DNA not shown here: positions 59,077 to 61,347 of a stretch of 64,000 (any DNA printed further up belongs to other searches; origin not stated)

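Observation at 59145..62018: Unusually short eliminase-type glycyl radical enzyme with an altered Cys loop, paired with its activase in a glycan-utilisation context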

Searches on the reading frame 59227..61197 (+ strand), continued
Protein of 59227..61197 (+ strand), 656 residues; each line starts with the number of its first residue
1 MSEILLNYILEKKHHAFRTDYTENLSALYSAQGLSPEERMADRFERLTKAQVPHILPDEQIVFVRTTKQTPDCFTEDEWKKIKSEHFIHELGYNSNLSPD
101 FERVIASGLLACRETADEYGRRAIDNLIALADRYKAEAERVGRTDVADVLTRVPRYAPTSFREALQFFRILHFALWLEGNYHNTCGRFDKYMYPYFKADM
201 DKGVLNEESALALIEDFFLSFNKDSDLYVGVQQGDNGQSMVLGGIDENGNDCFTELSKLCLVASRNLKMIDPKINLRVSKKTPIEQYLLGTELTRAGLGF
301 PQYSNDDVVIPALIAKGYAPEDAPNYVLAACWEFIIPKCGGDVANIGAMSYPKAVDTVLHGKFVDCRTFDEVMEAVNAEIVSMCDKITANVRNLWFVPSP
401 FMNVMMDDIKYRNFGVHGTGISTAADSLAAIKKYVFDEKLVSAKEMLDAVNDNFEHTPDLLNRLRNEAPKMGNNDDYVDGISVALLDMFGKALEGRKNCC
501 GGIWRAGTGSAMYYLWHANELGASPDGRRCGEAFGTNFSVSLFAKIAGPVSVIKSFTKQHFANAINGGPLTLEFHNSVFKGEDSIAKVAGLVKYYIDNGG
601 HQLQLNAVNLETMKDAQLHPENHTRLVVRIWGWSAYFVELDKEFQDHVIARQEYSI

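Call 69: find_related_loci(query=A4, collection=metagenome_contigs, flank=10000)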
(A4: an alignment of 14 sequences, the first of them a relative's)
Query A4 (688 aa) in metagenome_contigs; peptide patterns used: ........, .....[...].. (x = any residue, [..] = any of these).
600 stretches matched a pattern (row limit reached: there are more); 522 encode a relative of the query (tblastn E <= 1e-3); the best 80 are kept; 80 distinct loci.
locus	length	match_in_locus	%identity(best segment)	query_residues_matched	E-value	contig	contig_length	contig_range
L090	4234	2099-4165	59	1-688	0e+0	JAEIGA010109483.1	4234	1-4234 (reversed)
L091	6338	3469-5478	48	1-685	0e+0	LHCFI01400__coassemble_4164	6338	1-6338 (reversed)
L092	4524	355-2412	48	1-686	0e+0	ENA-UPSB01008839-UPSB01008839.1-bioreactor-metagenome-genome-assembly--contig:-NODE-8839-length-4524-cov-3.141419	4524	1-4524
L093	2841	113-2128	48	1-685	0e+0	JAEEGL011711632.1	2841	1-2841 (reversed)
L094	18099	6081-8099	48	1-688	0e+0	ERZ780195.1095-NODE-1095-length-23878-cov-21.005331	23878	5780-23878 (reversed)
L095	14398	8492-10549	47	1-688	0e+0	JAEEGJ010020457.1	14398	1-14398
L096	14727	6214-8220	46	1-684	0e+0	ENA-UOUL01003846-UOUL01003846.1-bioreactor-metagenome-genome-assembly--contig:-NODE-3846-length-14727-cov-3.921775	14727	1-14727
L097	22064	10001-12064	45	1-688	0e+0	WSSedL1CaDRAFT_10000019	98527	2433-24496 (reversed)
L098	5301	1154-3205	47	1-687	0e+0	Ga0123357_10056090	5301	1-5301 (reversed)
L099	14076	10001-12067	47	1-688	0e+0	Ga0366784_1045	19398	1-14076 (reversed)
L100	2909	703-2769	47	1-688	0e+0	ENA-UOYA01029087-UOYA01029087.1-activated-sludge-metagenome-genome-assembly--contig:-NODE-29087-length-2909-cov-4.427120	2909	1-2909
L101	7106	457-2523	47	1-688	0e+0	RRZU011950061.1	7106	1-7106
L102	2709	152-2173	48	1-688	0e+0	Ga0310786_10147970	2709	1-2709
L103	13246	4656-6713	47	1-688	0e+0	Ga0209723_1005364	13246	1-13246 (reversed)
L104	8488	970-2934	48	35-686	0e+0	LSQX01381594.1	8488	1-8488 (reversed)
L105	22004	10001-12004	45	1-683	0e+0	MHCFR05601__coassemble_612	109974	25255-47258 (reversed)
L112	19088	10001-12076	45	1-688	0e+0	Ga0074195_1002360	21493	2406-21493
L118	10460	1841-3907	44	1-688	0e+0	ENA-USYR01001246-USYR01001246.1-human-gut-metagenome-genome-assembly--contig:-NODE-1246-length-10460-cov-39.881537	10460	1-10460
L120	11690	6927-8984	46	1-688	0e+0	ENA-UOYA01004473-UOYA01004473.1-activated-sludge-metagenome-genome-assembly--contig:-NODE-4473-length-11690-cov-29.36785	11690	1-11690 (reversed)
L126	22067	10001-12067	44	1-688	0e+0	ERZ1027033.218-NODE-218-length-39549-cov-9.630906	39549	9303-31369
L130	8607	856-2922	44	1-688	0e+0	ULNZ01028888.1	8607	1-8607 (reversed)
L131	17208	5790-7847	44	1-686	0e+0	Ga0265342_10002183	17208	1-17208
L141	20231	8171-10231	45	1-688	0e+0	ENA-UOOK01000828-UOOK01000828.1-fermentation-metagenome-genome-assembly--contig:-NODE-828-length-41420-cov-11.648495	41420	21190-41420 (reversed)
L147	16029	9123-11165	44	6-686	0e+0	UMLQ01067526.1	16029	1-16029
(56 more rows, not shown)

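Call 73: search_protein_families(library=pfam, proteins=[L130:2969-4288:+, L112:6587-7684:+, L105:19815-22004:-, L126:13446-15881:+, L126:15874-17442:+, L131:13707-15221:+, L120:9940-10986:+, L118:2-976:+, L126:5563-7059:+, L147:12020-14137:+], max_evalue=0.0001)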
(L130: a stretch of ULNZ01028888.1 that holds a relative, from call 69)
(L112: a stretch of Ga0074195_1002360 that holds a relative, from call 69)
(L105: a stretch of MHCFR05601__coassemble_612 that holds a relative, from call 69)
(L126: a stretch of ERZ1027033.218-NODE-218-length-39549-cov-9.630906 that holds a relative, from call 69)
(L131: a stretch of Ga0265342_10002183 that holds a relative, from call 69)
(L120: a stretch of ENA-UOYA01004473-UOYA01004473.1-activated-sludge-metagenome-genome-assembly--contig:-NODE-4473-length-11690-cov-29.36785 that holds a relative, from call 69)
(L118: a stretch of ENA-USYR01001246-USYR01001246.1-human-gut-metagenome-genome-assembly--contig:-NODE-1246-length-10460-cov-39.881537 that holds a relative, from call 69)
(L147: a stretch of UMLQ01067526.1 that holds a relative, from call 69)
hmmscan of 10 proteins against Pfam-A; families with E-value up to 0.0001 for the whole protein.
L130:2969-4288:+ (439 aa): 2 families
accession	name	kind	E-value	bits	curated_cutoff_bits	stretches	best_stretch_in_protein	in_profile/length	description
PF00083.30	Sugar_tr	-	6.9e-102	342.1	22.3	1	12-436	1-451/452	Sugar (and other) transporter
PF07690.21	MFS_1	-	2.9e-27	95.9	33.4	2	17-289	2-246/347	Major Facilitator Superfamily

L112:6587-7684:+ (365 aa): 1 family
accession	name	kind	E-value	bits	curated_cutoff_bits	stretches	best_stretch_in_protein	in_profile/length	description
PF01263.26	Aldose_epim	-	8.1e-86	288.5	27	1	32-358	2-296/299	Aldose 1-epimerase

L105:19815-22004:- (729 aa): 3 families
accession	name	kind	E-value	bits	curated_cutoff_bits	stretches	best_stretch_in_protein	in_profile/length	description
PF07944.18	Beta-AFase-like_GH127_cat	-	8.4e-89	298.6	24.9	1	150-529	1-375/376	Beta-L-arabinofuranosidase, GH127 catalytic domain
PF20737.2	Glyco_hydro127C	-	6.8e-24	83.8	23.7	1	633-726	1-71/71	Glycoside hydrolase family 127 C-terminal domain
PF20736.2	Glyco_hydro127M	-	1.9e-17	63.6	24.2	1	540-631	2-95/95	Beta-L-arabinofuranosidase, GH127 middle domain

L126:13446-15881:+ (811 aa): 3 families
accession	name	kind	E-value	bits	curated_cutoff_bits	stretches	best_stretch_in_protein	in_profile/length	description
PF22848.2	ASD1_dom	-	3.2e-16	60.1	22.2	1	487-565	108-179/239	Alpha-L-arabinofuranosidase 1 domain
PF06439.18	3keto-disac_hyd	-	3.8e-15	56.9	26.8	1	86-240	14-186/187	3-keto-disaccharide hydrolase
PF06964.18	Alpha-L-AF_C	-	4.6e-10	40.4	27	1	634-803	17-165/165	Alpha-L-arabinofuranosidase C-terminal domain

L126:15874-17442:+ (522 aa): 2 families
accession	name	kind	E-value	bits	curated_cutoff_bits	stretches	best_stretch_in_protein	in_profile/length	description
PF06964.18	Alpha-L-AF_C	-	9.4e-40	137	27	1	325-511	1-165/165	Alpha-L-arabinofuranosidase C-terminal domain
PF22848.2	ASD1_dom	-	5.5e-06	26.6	22.2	0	99-164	9-79/239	Alpha-L-arabinofuranosidase 1 domain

L131:13707-15221:+ (504 aa): 4 families
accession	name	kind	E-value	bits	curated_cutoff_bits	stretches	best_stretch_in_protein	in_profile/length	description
PF00005.33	ABC_tran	-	3.2e-46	157.8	25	2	27-177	3-137/137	ABC transporter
PF13304.12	AAA_21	-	1.9e-13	51.6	27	0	38-79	2-60/304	AAA domain, putative AbiEii toxin, Type IV TA system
PF09818.15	ABC_ATPase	-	1.8e-05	24.4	23.2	0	444-482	214-252/283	P-loop domain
PF13604.12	AAA_30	-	8.1e-05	22.9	27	0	36-60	19-43/191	AAA domain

L120:9940-10986:+ (348 aa): 4 families
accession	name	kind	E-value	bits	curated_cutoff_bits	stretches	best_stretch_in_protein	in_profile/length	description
PF00532.27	Peripla_BP_1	-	3.3e-27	96.1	22.2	1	69-320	2-263/281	Periplasmic binding proteins and sugar binding domain of LacI family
PF13377.12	Peripla_BP_3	-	3.3e-23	83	26.5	1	179-341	1-167/167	Periplasmic binding protein-like domain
PF00356.27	LacI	-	4.8e-12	45.9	27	1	12-55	1-44/46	Bacterial regulatory proteins, lacI family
PF13407.12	Peripla_BP_4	-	7e-09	36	35.1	1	71-287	1-220/258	Periplasmic binding protein domain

L118:2-976:+ (324 aa): 0 families

L126:5563-7059:+ (498 aa): 2 families
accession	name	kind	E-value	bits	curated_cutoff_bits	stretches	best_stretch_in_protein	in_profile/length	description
PF00999.27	Na_H_Exchanger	-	1.5e-44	152.9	26.2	1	19-394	6-372/375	Sodium/hydrogen exchanger, transmembrane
PF02080.26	TrkA_C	-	2.7e-08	34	27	1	422-480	2-62/71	TrkA-C domain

L147:12020-14137:+ (705 aa): 3 families
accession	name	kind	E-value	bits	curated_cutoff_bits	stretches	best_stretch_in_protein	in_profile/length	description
PF05691.18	Raffinose_syn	-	2.1e-50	171.8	20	1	124-578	79-586/750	Raffinose synthase or seed imbibition protein Sip1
PF01055.32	Glyco_hydro_31_2nd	-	1.8e-06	28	23.5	1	250-514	20-259/328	Glycosyl hydrolases family 31 TIM-barrel domain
PF02065.24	Melibiase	-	3.2e-05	23.5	27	1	241-347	47-141/347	Melibiase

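Call 76: search_protein_families(library=pfam, alignment_id=A5, max_evalue=0.00001)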
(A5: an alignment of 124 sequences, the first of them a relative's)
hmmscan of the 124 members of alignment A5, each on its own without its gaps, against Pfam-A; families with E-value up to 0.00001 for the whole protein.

A. member 1, L090:2-1123:+ (373 aa): 1 family
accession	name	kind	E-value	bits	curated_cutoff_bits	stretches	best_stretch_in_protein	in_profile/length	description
PF13685.12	Fe-ADH_2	-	6.8e-22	78.5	28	1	5-130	21-149/149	Iron-containing alcohol dehydrogenase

B. families by the number of members that match (of 124 scanned): 129 families (the first 25 are shown)
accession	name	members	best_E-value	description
PF00528.27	BPD_transp_1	9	1.6e-20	Binding-protein-dependent transport system inner membrane component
PF02653.21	BPD_transp_2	5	1.4e-44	Branched-chain amino acid transport system / permease component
PF01547.30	SBP_bac_1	4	6.5e-27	Bacterial extracellular solute-binding protein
PF13407.12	Peripla_BP_4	3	8.7e-60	Periplasmic binding protein domain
PF00144.29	Beta-lactamase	3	1.5e-48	Beta-lactamase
PF07944.18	Beta-AFase-like_GH127_cat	3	3.7e-45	Beta-L-arabinofuranosidase, GH127 catalytic domain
PF02065.24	Melibiase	3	1.7e-32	Melibiase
PF12833.13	HTH_18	3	9.9e-22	Helix-turn-helix domain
PF00165.29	HTH_AraC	3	4.8e-19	Bacterial regulatory helix-turn-helix proteins, AraC family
PF00532.27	Peripla_BP_1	3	3e-15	Periplasmic binding proteins and sugar binding domain of LacI family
PF02837.24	Glyco_hydro_2_N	3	4.3e-14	Glycosyl hydrolases family 2, sugar binding domain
PF13377.12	Peripla_BP_3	3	7.4e-08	Periplasmic binding protein-like domain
PF16161.11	DUF4867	2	3.6e-72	Domain of unknown function (DUF4867)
PF00596.27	Aldolase_II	2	1.5e-51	Class II Aldolase and Adducin N-terminal domain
PF01728.25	FtsJ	2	9.2e-41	FtsJ-like methyltransferase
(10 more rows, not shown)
